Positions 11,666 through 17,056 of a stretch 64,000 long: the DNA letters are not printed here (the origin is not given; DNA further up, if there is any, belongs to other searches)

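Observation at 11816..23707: DISARM-class-1-like module with fused DrmA/DrmB-type helicase, different gene order and no PLD gene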

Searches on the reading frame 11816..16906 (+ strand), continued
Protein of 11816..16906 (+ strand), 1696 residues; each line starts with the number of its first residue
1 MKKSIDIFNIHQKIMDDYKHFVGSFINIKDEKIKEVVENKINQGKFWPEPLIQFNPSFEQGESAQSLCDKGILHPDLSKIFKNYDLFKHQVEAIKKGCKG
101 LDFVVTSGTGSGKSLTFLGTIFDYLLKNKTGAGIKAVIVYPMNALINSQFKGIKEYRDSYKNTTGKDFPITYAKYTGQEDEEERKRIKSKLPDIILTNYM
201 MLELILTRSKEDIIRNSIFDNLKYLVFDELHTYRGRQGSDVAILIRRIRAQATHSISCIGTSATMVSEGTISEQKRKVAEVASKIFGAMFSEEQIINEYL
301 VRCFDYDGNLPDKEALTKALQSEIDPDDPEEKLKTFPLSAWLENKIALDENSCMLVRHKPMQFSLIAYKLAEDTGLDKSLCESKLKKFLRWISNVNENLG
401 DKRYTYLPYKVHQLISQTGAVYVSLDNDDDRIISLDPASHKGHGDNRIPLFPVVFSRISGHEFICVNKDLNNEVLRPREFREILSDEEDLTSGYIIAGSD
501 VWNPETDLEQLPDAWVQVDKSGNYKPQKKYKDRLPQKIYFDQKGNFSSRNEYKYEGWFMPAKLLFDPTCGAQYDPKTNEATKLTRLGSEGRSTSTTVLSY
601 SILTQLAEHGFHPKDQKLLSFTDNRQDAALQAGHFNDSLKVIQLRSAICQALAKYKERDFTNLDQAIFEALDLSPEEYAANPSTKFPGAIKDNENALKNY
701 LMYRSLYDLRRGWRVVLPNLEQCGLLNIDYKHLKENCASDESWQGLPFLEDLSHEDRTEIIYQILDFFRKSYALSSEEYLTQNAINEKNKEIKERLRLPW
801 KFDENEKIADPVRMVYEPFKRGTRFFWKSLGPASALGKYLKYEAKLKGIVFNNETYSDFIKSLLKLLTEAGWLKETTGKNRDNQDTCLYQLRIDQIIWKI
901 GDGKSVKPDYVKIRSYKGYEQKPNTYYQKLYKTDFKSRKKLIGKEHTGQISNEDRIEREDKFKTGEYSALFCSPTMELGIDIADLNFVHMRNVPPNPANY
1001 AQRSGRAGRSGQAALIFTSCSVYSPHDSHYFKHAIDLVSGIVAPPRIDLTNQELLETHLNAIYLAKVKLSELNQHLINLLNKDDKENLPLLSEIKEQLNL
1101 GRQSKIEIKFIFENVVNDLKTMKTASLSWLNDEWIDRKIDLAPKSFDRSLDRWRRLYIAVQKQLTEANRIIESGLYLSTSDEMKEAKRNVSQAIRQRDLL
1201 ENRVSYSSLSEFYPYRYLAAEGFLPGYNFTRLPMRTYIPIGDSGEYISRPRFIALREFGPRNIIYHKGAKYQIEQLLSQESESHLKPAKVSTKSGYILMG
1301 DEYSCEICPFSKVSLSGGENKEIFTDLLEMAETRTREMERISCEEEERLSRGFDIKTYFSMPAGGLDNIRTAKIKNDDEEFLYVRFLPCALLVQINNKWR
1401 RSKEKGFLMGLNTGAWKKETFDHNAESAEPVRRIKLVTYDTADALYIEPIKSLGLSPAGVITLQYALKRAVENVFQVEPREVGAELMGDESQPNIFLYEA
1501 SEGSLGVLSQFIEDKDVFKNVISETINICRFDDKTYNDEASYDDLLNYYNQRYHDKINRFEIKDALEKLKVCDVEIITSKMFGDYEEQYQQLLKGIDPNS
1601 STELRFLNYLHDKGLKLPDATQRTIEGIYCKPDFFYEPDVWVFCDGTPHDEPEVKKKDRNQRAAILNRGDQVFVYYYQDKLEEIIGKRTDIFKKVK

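Call 22: find_related_loci(query=window:11816-16906:+, collection=genome_contigs, flank=10000)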
Query window:11816-16906:+ (1696 aa) in genome_contigs; peptide patterns used: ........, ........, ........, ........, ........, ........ (x = any residue, [..] = any of these).
44 stretches matched a pattern; 10 encode a relative of the query (tblastn E <= 1e-3); 9 distinct loci.
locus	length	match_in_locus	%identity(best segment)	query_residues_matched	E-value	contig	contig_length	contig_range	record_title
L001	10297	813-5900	93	1-1696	0e+0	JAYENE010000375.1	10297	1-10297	MAG: Thermodesulfobacteriota bacterium isolate MAG063 MAG063_375, whole genome shotgun sequence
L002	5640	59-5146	81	1-1696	0e+0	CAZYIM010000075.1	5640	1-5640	MAG TPA_asm: uncultured Methanosarcinales archaeon isolate SRP077602_co2_322 genome assembly, contig: NODE_21194_length_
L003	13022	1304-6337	79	19-1696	0e+0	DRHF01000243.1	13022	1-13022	MAG TPA_asm: Desulfobacterales bacterium isolate HyVt-363 HyVt-363_k145_520441, whole genome shotgun sequence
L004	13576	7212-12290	94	1-1696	0e+0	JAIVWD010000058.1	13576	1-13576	MAG: Deltaproteobacteria bacterium isolate HYP3_UM_29 NODE_686_length_13576_cov_0.860956, whole genome shotgun sequence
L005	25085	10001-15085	75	1-1696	0e+0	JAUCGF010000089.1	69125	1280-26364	Desulfococcaceae bacterium HSG9 NODE_22_length_69125, whole genome shotgun sequence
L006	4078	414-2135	91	1-574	0e+0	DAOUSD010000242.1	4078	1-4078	MAG TPA_asm: Deltaproteobacteria bacterium isolate CSMAG_537 CSMAG_537_k127_197086_length_4078_cov_55.0000, whole genome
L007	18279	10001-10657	92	1-219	7e-122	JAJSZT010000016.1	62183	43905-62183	MAG: Deltaproteobacteria bacterium isolate CR9063A Ga0402054_021, whole genome shotgun sequence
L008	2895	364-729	74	1-122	7e-49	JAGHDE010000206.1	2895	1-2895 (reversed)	MAG: Proteobacteria bacterium isolate AUK300 PB_MBMC_254_c_000000000029, whole genome shotgun sequence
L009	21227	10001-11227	27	73-1015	3e-14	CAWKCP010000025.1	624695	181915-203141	MAG: uncultured Chloroflexia bacterium isolate MFD03804.bin.2.109 genome assembly, contig: contig_42512, whole genome sh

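Call 24: find_encoding_contigs(protein=P0059, flank=10000, max_places=2)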
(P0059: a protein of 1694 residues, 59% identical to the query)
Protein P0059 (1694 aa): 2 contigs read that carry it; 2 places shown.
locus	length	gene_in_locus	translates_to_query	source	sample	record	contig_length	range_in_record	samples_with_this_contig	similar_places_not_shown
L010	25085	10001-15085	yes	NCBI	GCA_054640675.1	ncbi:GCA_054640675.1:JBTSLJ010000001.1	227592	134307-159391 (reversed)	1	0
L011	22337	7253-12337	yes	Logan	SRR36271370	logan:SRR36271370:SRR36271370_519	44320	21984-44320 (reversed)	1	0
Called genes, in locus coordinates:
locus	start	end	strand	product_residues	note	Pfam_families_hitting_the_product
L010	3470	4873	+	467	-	PF06986:F_T4SS_TraN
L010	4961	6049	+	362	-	PF04055:Radical_SAM, PF13186:SPASM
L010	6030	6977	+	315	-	PF04055:Radical_SAM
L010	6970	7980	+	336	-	PF04055:Radical_SAM (weak)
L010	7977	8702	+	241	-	-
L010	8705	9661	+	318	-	-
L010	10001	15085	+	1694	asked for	PF00270:DEAD, PF04851:ResIII, PF00271:Helicase_C, PF09369:MZB (faint)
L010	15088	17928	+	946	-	PF00176:SNF2-rel_dom, PF00270:DEAD, PF04851:ResIII, PF00271:Helicase_C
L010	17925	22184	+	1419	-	PF07669:Eco57I, PF20473:MmeI_Mtase, PF20466:MmeI_TRD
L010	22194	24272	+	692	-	-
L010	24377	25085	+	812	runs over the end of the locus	PF02463:SMC_N (faint), PF13166:AAA_13, PF13304:AAA_21 (faint)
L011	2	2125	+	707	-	?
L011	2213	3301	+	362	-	PF04055:Radical_SAM, PF13186:SPASM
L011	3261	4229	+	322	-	PF04055:Radical_SAM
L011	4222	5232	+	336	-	PF04055:Radical_SAM (weak)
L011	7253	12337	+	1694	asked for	PF00270:DEAD, PF04851:ResIII, PF00271:Helicase_C, PF09369:MZB (faint)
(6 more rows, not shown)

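Call 25: find_encoding_contigs(protein=P0117, flank=10000, max_places=2)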
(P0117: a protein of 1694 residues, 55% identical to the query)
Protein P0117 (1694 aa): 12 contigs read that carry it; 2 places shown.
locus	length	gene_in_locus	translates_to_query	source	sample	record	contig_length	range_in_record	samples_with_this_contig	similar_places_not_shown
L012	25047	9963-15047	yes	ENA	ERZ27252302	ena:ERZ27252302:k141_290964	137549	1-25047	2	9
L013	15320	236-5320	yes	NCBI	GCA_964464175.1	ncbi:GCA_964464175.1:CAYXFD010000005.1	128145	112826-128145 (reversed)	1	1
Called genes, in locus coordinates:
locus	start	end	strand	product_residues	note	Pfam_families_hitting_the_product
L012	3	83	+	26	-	?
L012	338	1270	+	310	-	PF00528:BPD_transp_1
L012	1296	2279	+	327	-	PF00528:BPD_transp_1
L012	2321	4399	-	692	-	PF00270:DEAD (faint), PF04851:ResIII, PF17757:UvrB_inter, PF27431:UvrB_3rd, PF00271:Helicase_C, PF12344:UvrB, PF02151:UVR (weak)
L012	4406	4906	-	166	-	-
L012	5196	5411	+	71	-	-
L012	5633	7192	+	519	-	PF01039:Carboxyl_trans, PF03255:ACCA (weak)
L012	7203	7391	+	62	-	-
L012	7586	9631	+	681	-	PF00682:HMGL-like, PF02436:PYC_OADA, PF25973:BSH_CzcB (faint), PF00364:Biotin_lipoyl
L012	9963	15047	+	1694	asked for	PF00270:DEAD, PF04851:ResIII, PF00271:Helicase_C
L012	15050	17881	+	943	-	PF00176:SNF2-rel_dom, PF00270:DEAD, PF04851:ResIII, PF00271:Helicase_C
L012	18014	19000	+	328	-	-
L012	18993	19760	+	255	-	-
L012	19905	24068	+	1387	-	PF07669:Eco57I, PF20473:MmeI_Mtase, PF20466:MmeI_TRD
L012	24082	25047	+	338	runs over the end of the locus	PF20796:PDDEXK_13 (faint), PF22558:REase-ARP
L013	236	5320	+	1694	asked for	PF00270:DEAD, PF04851:ResIII, PF00271:Helicase_C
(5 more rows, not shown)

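Call 26: find_encoding_contigs(protein=P0078, flank=10000, max_places=2)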
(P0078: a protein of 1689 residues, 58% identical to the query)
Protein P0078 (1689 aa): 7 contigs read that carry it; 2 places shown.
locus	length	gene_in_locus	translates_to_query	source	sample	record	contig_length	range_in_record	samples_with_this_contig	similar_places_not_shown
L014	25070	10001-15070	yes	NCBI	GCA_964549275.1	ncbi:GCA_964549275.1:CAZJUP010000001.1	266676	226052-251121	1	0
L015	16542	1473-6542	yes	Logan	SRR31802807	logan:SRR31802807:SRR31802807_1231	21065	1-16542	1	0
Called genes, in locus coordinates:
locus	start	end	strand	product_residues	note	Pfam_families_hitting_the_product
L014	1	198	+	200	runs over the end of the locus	-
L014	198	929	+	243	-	-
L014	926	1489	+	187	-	-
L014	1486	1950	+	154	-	PF08291:Peptidase_M15_3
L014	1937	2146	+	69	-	-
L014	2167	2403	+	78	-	-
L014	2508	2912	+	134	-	PF10934:Sheath_initiator, PF04965:GPW_gp25 (weak)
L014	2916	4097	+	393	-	PF04865:Baseplate_J, PF26078:Baseplate_J_M, PF26079:Baseplate_J_C (weak)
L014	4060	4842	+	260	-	-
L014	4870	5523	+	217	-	PF19077:Big_13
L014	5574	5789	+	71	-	-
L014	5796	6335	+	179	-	-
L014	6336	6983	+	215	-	PF00041:fn3 (weak)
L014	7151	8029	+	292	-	PF12224:Amidoligase_2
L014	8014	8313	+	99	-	-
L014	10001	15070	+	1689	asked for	PF00270:DEAD, PF04851:ResIII, PF00271:Helicase_C, PF09369:MZB (faint)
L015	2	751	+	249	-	?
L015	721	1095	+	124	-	PF06094:GGACT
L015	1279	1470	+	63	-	PF12728:HTH_17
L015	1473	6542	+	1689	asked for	PF00270:DEAD, PF04851:ResIII, PF00271:Helicase_C, PF09369:MZB (faint)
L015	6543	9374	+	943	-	PF00176:SNF2-rel_dom, PF00270:DEAD, PF04851:ResIII, PF00271:Helicase_C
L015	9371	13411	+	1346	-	PF02384:N6_Mtase (faint), PF20473:MmeI_Mtase (weak), PF07669:Eco57I, PF20473:MmeI_Mtase, PF20466:MmeI_TRD, PF21196:PcrA_UvrD_tudor (weak)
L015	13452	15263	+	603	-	PF02463:SMC_N (weak), PF13175:AAA_15, PF13476:AAA_23, PF13555:AAA_29 (weak), PF11398:DUF2813 (faint), PF13304:AAA_21, PF13175:AAA_15, PF20469:OLD-like_TOPRIM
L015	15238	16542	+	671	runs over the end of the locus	PF00580:UvrD-helicase, PF13245:AAA_19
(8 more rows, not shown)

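Call 28: list_cluster_members(proteins=[P0003, P0014, P0044, P0050, P0059, P0071, P0084, P0094, P0061, P0001])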
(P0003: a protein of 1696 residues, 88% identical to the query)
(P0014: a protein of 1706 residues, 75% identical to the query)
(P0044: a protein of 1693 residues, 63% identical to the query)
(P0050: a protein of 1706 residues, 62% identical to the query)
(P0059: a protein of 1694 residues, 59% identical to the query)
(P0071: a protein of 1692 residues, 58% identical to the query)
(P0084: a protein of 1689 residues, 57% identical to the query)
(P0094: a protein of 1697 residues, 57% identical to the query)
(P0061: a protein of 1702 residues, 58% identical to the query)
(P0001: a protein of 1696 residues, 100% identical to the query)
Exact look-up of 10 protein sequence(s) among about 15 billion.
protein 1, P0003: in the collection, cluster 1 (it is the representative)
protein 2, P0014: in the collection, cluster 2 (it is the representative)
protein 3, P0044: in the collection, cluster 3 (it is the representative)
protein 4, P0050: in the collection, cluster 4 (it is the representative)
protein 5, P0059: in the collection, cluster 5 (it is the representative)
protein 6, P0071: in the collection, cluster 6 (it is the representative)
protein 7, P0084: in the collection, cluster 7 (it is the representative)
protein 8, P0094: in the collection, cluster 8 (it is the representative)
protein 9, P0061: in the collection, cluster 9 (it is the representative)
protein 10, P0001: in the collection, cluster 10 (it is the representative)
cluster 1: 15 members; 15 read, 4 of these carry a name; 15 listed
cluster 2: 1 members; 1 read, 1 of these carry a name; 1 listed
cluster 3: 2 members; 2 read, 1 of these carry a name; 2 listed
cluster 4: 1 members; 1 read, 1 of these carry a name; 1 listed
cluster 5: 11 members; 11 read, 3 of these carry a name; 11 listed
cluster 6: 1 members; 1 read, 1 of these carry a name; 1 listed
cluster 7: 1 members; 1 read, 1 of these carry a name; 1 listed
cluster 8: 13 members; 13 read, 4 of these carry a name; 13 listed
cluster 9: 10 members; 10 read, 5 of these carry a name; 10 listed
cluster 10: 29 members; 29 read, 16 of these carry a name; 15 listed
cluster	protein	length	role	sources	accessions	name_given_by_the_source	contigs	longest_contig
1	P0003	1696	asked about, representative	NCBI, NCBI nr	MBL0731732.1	MAG: virulence promoting factor [Desulfosarcina sp.] | virulence promoting factor [Desulfobacterales bacterium]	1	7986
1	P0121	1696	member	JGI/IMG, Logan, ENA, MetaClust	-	\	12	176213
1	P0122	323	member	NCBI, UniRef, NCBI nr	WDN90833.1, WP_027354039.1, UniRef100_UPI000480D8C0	hypothetical protein BuS5_03804 [Desulfosarcina sp. BuS5] | hypothetical protein n=1 Tax=Desulfosarcina sp. BuS5 TaxID=933262 RepID=UPI000480D8C0 | hypothetical protein [Desulfosarcina sp. BuS5]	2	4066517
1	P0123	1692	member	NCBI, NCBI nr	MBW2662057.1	MAG: DEAD/DEAH box helicase [Deltaproteobacteria bacterium] | DEAD/DEAH box helicase [Deltaproteobacteria bacterium]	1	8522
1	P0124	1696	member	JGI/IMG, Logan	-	-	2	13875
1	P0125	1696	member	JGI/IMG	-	-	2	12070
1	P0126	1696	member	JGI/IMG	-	-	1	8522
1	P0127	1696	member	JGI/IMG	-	-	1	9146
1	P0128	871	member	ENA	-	-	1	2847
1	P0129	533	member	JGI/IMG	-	-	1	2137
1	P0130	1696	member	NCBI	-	-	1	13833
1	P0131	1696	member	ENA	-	-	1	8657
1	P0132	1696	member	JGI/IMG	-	-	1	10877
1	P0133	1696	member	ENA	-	-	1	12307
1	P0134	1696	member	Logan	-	-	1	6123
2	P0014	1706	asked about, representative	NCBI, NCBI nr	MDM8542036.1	virulence promoting factor [Desulfococcaceae bacterium HSG9]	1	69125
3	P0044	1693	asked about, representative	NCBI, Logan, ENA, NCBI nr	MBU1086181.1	MAG: DEAD/DEAH box helicase [Candidatus Omnitrophica bacterium] | DEAD/DEAH box helicase [Candidatus Omnitrophota bacterium]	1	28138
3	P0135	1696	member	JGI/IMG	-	-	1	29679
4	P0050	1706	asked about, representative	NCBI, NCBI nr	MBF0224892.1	MAG: DEAD/DEAH box helicase [Desulfobacterales bacterium] | DEAD/DEAH box helicase [Desulfobacterales bacterium]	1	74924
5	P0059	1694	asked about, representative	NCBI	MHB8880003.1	MAG: DEAD/DEAH box helicase [Thermodesulfovibrionales bacterium]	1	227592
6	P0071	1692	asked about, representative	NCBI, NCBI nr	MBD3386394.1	DEAD/DEAH box helicase [candidate division KSB1 bacterium]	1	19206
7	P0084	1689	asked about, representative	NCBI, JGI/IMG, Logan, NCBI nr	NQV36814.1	MAG: DEAD/DEAH box helicase [Candidatus Marinimicrobia bacterium] | DEAD/DEAH box helicase [Candidatus Neomarinimicrobiota bacterium]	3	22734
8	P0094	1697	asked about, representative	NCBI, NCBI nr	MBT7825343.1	MAG: DEAD/DEAH box helicase [Bacteroidetes bacterium] | DEAD/DEAH box helicase [Bacteroidota bacterium]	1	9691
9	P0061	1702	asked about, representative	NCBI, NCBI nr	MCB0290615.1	MAG: DEAD/DEAH box helicase [Calditrichaeota bacterium] | DEAD/DEAH box helicase [Calditrichota bacterium]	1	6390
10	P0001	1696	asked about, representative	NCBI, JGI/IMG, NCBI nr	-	-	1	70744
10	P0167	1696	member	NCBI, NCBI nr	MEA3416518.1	MAG: DEAD/DEAH box helicase [Thermodesulfobacteriota bacterium] | DEAD/DEAH box helicase [Thermodesulfobacteriota bacterium]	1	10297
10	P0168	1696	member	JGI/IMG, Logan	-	superfamily II DNA/RNA helicase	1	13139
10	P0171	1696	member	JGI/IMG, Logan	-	ATP-dependent helicase YprA (DUF1998 family)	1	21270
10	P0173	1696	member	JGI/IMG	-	ATP-dependent helicase YprA (DUF1998 family)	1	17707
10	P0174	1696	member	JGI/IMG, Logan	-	ATP-dependent helicase YprA (DUF1998 family)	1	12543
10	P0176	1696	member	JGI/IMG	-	superfamily II DNA/RNA helicase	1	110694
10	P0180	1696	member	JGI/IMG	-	superfamily II DNA/RNA helicase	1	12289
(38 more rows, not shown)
